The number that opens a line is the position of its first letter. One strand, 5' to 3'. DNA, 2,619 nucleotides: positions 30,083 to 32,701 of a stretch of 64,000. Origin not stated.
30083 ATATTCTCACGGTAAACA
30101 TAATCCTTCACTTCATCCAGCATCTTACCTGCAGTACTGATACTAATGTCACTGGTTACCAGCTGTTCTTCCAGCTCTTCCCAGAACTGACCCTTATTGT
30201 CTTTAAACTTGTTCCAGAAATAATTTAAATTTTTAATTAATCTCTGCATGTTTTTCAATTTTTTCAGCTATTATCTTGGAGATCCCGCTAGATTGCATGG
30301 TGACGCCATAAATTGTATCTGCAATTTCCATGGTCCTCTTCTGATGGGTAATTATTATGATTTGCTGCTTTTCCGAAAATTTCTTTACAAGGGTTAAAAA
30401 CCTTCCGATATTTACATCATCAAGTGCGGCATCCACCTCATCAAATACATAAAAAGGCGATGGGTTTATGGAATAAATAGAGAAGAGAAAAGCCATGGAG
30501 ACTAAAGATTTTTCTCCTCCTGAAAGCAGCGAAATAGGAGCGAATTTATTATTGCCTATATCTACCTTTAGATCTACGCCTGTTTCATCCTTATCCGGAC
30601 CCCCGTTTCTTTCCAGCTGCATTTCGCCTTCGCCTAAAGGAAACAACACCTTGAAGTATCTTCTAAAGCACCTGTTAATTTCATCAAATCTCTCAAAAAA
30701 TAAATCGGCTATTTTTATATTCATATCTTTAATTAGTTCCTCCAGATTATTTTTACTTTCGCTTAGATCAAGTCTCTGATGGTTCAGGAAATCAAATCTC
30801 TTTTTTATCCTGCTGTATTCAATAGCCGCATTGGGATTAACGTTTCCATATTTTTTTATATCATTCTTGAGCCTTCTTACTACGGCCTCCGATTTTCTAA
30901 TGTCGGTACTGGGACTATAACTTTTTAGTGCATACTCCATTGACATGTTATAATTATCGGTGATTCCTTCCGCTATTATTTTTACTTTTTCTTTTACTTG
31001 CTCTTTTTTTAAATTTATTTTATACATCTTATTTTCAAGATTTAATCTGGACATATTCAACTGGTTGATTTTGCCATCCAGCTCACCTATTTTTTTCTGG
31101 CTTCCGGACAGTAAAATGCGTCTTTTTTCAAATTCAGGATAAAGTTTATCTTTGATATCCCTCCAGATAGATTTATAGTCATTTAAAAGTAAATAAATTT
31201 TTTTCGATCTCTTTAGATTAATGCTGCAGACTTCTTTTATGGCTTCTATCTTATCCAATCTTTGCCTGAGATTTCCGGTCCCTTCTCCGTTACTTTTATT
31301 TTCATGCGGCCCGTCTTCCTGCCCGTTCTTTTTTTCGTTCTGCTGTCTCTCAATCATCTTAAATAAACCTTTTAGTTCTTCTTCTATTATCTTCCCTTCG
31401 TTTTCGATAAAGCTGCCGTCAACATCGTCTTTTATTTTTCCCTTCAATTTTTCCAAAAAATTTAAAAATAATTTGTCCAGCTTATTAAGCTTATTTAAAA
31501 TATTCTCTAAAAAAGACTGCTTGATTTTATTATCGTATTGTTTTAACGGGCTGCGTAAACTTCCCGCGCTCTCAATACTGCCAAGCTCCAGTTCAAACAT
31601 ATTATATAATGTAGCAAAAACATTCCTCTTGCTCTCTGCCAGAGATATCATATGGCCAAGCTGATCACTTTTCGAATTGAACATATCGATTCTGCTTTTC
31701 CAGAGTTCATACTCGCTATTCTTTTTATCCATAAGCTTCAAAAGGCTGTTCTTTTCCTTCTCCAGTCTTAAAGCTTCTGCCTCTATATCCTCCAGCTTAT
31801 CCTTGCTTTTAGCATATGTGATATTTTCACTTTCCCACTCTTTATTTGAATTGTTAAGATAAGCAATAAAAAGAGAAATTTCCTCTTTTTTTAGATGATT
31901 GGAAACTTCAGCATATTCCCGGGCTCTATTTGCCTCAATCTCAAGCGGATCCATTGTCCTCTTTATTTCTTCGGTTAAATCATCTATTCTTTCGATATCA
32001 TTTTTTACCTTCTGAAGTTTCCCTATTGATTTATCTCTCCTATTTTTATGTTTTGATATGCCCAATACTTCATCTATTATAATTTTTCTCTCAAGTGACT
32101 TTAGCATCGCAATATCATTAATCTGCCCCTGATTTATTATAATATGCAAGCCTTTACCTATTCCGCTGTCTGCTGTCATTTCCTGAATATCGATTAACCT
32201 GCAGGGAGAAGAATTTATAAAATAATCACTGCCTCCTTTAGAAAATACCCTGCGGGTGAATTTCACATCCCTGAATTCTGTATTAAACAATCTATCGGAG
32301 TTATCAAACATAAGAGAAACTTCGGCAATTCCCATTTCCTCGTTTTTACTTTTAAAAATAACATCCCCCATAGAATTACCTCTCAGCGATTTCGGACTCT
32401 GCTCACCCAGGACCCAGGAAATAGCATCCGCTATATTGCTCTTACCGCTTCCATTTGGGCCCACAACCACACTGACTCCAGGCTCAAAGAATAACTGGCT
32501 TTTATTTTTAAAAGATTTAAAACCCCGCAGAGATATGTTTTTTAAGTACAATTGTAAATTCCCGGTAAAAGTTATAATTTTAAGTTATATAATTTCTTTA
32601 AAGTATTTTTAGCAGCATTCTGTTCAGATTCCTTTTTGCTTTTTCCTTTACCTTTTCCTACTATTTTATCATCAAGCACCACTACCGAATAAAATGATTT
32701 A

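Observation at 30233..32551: Complete but hinge-less, short SMC (772 aa) in the canonical rnc-smc-ftsY position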

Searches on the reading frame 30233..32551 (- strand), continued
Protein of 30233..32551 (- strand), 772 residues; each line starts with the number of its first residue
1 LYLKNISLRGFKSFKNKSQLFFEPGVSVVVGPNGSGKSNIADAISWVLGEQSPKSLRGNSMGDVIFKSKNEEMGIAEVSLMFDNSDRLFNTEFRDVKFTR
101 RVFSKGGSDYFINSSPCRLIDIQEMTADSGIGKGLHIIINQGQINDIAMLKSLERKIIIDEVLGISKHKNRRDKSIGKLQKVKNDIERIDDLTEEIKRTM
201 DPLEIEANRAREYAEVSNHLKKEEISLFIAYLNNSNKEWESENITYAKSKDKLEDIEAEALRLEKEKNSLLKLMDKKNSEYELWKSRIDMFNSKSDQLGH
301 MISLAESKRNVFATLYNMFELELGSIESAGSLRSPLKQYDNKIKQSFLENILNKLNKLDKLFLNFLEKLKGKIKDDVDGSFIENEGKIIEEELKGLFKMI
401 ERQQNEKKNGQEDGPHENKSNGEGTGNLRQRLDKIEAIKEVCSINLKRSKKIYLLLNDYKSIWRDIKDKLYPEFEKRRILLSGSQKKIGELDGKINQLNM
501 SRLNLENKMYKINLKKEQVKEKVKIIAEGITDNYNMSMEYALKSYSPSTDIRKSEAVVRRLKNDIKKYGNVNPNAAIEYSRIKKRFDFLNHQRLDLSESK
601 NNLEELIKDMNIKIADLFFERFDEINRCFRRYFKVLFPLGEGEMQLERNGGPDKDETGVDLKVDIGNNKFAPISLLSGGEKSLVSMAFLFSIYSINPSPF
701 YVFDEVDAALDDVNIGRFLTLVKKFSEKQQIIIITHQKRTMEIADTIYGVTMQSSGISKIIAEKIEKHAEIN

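Call 61: fold_search(model_id=the predicted structure, library=pdb)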
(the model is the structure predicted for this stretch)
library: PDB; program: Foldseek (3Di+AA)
matches with E <= 10: 455; with E <= 0.001: 23
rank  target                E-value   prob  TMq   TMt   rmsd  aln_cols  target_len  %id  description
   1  5xei                  8.6e-10  1.00  0.22  0.30  28.3       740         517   19  Crystal structure of the Smc head domain with a coiled coil and joint derived from Pyrococcus yayanosii (released 2017-06-07)
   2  7zr1_D                1.4e-08  1.00  0.17  0.17  32.2       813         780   14  Chaetomium thermophilum Mre11-Rad50-Nbs1 complex bound to ATPyS (composite structure) (released 2023-01-11)
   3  7zr1_C                2.3e-08  1.00  0.17  0.17  31.3       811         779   14  Chaetomium thermophilum Mre11-Rad50-Nbs1 complex bound to ATPyS (composite structure) (released 2023-01-11)
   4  6wg3_B                1.6e-07  1.00  0.19  0.21  41.5       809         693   16  Cryo-EM structure of human Cohesin-NIPBL-DNA complex (released 2020-05-20)
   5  6yvu_B                1.0e-06  1.00  0.18  0.12  47.7      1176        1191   14  Condensin complex from S.cerevisiae ATP-free apo non-engaged state (released 2020-07-15)
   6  8i4x_B                1.1e-06  1.00  0.19  0.15  42.3      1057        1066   12  Cryo-EM structure of 5-subunit Smc5/6 (released 2024-06-26)
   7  7w1m_B                3.7e-06  1.00  0.19  0.26  29.6       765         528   16  Cryo-EM structure of human cohesin-CTCF-DNA complex (released 2023-05-31)
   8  7yqh_B                7.8e-06  1.00  0.18  0.14  42.5      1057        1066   12  Cryo-EM structure of 8-subunit Smc5/6 (released 2024-01-31)
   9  7yqh_A                2.1e-05  0.95  0.12  0.10  51.2      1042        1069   13  Cryo-EM structure of 8-subunit Smc5/6 (released 2024-01-31)
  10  5xg3_B                2.5e-05  1.00  0.10  0.18  17.8       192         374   33  Crystal structure of the ATPgS-engaged Smc head domain with an extended coiled coil bound to the C-terminal domain of  (released 2017-06-07)
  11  7nyw_B                3.6e-05  0.97  0.14  0.13  54.7       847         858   11  Cryo-EM structure of the MukBEF-MatP-DNA head module (released 2021-07-07)
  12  8i13_B                5.7e-05  0.97  0.14  0.11  49.4      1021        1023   12  Cryo-EM structure of 6-subunit Smc5/6 (released 2024-06-26)
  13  3zgx_B                6.3e-05  1.00  0.10  0.18  17.9       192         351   34  Crystal structure of the kleisin-N SMC interface in prokaryotic condensin (released 2013-01-30)
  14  3zgx_A                7.3e-05  1.00  0.10  0.18  17.9       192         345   34  Crystal structure of the kleisin-N SMC interface in prokaryotic condensin (released 2013-01-30)
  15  8i4x_A                8.5e-05  0.98  0.16  0.12  46.7      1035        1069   13  Cryo-EM structure of 5-subunit Smc5/6 (released 2024-06-26)
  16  5xg3_A                9.4e-05  1.00  0.10  0.18  16.5       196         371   34  Crystal structure of the ATPgS-engaged Smc head domain with an extended coiled coil bound to the C-terminal domain of  (released 2017-06-07)
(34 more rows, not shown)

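Call 67: search_protein_families(library=padloc, proteins=[window:30233-32551:-], max_evalue=0.001)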
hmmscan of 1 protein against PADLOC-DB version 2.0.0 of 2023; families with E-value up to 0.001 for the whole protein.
window:30233-32551:- (772 aa): 43 families (the best 25 are shown)
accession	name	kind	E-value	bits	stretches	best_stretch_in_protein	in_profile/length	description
PDLC04135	mad3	-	2.2e-62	209.8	1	2-767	1-354/374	mads_3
PDLC03859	LmuB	-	2.8e-19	67.7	2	1-445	3-436/611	-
PDLC02979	AriA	-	7.6e-17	60.1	1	1-424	1-303/373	-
PDLC02980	AriA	-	1.5e-14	52.6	2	619-737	220-299/304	-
PDLC02335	AbiLi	-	2.9e-14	50.9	2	3-47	50-99/326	AbiLi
PDLC00091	GajA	-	2.4e-12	44.5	1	1-91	1-92/627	AAA ATPase domain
PDLC00096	GajA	-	1.2e-11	42.1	1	1-87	1-87/630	AAA ATPase domain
PDLC00069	GajA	-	1.4e-10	38.2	1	1-58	1-57/687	AAA ATPase domain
PDLC00071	GajA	-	1.7e-10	38.3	1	1-84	1-82/588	AAA ATPase domain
PDLC00099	GajA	-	3.7e-10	37.4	1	1-58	1-63/626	AAA ATPase domain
PDLC04177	HEC-01A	-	2.4e-09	34.7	1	1-92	3-96/393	-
PDLC00080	GajA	-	2.7e-09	34.3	1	1-59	1-65/622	AAA ATPase domain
PDLC03868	LmuB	-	8.9e-09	32.2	1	1-51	4-55/1035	-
PDLC00073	GajA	-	9.3e-09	32.8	1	1-75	1-74/589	AAA ATPase domain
PDLC04175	HEC-01A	-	1.4e-08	32.2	1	3-45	6-46/363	-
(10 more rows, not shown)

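Call 68: search_protein_families(library=pfam, proteins=[P0158, P0125, P0138, P0131, P0134, P0188, P0140, L027:6001-9531:+], max_evalue=0.001)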
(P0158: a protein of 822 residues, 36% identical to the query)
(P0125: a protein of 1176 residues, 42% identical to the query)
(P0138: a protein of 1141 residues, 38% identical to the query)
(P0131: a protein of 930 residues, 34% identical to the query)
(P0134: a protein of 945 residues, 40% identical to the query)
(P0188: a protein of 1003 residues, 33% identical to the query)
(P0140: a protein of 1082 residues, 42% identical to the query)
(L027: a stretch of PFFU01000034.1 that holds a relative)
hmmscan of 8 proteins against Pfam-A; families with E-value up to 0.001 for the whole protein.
P0158 (822 aa): 7 families
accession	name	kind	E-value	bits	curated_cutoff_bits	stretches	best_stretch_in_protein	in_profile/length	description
PF02463.25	SMC_N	-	6.9e-72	241.9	40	1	2-810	1-219/220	RecF/RecN/SMC N terminal domain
PF13476.12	AAA_23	-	1.6e-18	68.5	27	1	5-246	1-198/201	AAA domain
PF13175.12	AAA_15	-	1.7e-15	58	32.1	1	1-284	1-211/374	AAA ATPase domain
PF13304.12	AAA_21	-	1.5e-12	48.7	27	2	27-59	2-37/304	AAA domain, putative AbiEii toxin, Type IV TA system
PF06470.18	SMC_hinge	-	1.9e-12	48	22.5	1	339-449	2-115/116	SMC proteins Flexible Hinge Domain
PF13555.12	AAA_29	-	3.8e-07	30.2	27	1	4-48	2-46/61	P-loop containing region of AAA domain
PF00005.33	ABC_tran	-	2e-05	25.6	25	0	25-45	11-32/137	ABC transporter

P0125 (1176 aa): 6 families
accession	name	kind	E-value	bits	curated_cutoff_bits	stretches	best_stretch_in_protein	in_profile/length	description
PF02463.25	SMC_N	-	5.9e-59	199.6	40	1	2-1162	1-219/220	RecF/RecN/SMC N terminal domain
PF06470.18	SMC_hinge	-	8.1e-20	71.8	22.5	1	521-621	2-106/116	SMC proteins Flexible Hinge Domain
PF13476.12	AAA_23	-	1.2e-15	59.1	27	1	5-270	1-201/201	AAA domain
PF13304.12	AAA_21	-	2.3e-13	51.3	27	2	983-1142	184-300/304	AAA domain, putative AbiEii toxin, Type IV TA system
PF13175.12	AAA_15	-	2.3e-13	51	32.1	1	1-324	1-259/374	AAA ATPase domain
PF13555.12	AAA_29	-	3.7e-05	23.8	27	1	6-48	4-46/61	P-loop containing region of AAA domain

P0138 (1141 aa): 7 families
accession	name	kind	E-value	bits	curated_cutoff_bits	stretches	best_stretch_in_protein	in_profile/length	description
PF02463.25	SMC_N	-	3.3e-69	233.1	40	1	2-1128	1-219/220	RecF/RecN/SMC N terminal domain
PF13476.12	AAA_23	-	7.2e-18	66.4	27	1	5-258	1-189/201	AAA domain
PF06470.18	SMC_hinge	-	1.3e-15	58.3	22.5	1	502-614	3-116/116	SMC proteins Flexible Hinge Domain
PF13304.12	AAA_21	-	3.2e-13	50.8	27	2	976-1107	220-299/304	AAA domain, putative AbiEii toxin, Type IV TA system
PF13175.12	AAA_15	-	8.2e-12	45.8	32.1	1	1-69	1-55/374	AAA ATPase domain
PF13555.12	AAA_29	-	2.3e-06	27.7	27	1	12-49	10-47/61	P-loop containing region of AAA domain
PF10046.14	BLOC1_2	-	5e-05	24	33.4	0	927-995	12-79/96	Biogenesis of lysosome-related organelles complex-1 subunit 2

P0131 (930 aa): 5 families
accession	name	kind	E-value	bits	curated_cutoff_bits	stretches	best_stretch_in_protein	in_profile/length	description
PF02463.25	SMC_N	-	3.5e-70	236.3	40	1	3-922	2-219/220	RecF/RecN/SMC N terminal domain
PF13476.12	AAA_23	-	2e-17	64.9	27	1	6-300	2-200/201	AAA domain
PF13304.12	AAA_21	-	1.4e-15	58.6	27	2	26-97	1-62/304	AAA domain, putative AbiEii toxin, Type IV TA system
PF13175.12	AAA_15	-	1.1e-10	42.2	32.1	1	1-386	1-265/374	AAA ATPase domain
PF13555.12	AAA_29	-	4.6e-05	23.5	27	1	11-48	9-46/61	P-loop containing region of AAA domain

P0134 (945 aa): 6 families
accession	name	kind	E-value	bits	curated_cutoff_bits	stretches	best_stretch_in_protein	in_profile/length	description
PF02463.25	SMC_N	-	2.6e-72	243.3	40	1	2-923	1-219/220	RecF/RecN/SMC N terminal domain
PF13476.12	AAA_23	-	2.9e-19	70.9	27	1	5-222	1-193/201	AAA domain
PF13304.12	AAA_21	-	7.6e-13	49.6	27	2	27-83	2-63/304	AAA domain, putative AbiEii toxin, Type IV TA system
PF13175.12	AAA_15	-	6.7e-11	42.9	32.1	1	1-66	1-55/374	AAA ATPase domain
PF13555.12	AAA_29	-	3e-05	24.1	27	1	4-51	2-49/61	P-loop containing region of AAA domain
PF00005.33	ABC_tran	-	0.00062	20.8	25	0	23-52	9-39/137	ABC transporter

P0188 (1003 aa): 6 families
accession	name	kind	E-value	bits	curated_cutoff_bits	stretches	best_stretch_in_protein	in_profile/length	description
PF02463.25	SMC_N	-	3.5e-61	206.9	40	1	2-979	1-219/220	RecF/RecN/SMC N terminal domain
PF13304.12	AAA_21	-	1.1e-09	39.2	27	2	26-96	1-61/304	AAA domain, putative AbiEii toxin, Type IV TA system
PF13476.12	AAA_23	-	8.8e-09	36.7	27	1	5-300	1-200/201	AAA domain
PF13555.12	AAA_29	-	3.5e-06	27.1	27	1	9-48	7-46/61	P-loop containing region of AAA domain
PF13175.12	AAA_15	-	0.0003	20.9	32.1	1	2-409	2-291/374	AAA ATPase domain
PF00261.25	Tropomyosin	-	0.00055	19.9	38.6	1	494-675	4-182/242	Tropomyosin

P0140 (1082 aa): 5 families
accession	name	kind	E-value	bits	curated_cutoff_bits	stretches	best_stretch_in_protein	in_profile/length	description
PF02463.25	SMC_N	-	7.4e-62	209.1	40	1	2-1063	1-220/220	RecF/RecN/SMC N terminal domain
PF13476.12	AAA_23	-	4.5e-19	70.3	27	1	5-203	1-198/201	AAA domain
PF13175.12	AAA_15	-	7.8e-10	39.3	32.1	1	3-382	3-271/374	AAA ATPase domain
PF13304.12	AAA_21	-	1.5e-09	38.8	27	1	26-233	1-221/304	AAA domain, putative AbiEii toxin, Type IV TA system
PF13555.12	AAA_29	-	2.8e-06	27.4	27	1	4-49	2-47/61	P-loop containing region of AAA domain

L027:6001-9531:+ (1176 aa): 7 families
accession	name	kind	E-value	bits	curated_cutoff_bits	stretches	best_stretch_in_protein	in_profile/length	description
PF02463.25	SMC_N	-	6.4e-70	235.5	40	1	2-1161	1-219/220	RecF/RecN/SMC N terminal domain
PF13476.12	AAA_23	-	5.1e-20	73.4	27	1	5-216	1-200/201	AAA domain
PF06470.18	SMC_hinge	-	4e-18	66.3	22.5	1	520-629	3-115/116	SMC proteins Flexible Hinge Domain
PF13175.12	AAA_15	-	1.1e-09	38.8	32.1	1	1-400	1-266/374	AAA ATPase domain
PF13304.12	AAA_21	-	3.3e-09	37.7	27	2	1065-1140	224-299/304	AAA domain, putative AbiEii toxin, Type IV TA system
PF13555.12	AAA_29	-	4.9e-06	26.6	27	1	5-48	3-46/61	P-loop containing region of AAA domain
PF19220.6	Rod_CreS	-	2.5e-05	23.9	100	1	674-825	5-156/359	Crescentin, rod domain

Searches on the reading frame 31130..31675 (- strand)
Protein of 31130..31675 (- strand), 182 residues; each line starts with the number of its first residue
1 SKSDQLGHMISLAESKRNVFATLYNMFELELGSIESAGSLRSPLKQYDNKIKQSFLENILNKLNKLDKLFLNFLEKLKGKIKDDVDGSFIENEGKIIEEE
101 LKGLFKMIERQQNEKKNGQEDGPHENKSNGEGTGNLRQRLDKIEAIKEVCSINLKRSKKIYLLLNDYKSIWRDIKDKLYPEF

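Call 38: search_solved_structures(query=window:31130-31675:-, max_evalue=10)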
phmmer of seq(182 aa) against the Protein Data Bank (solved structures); distinct sequences matched with E-value up to 10: 0.
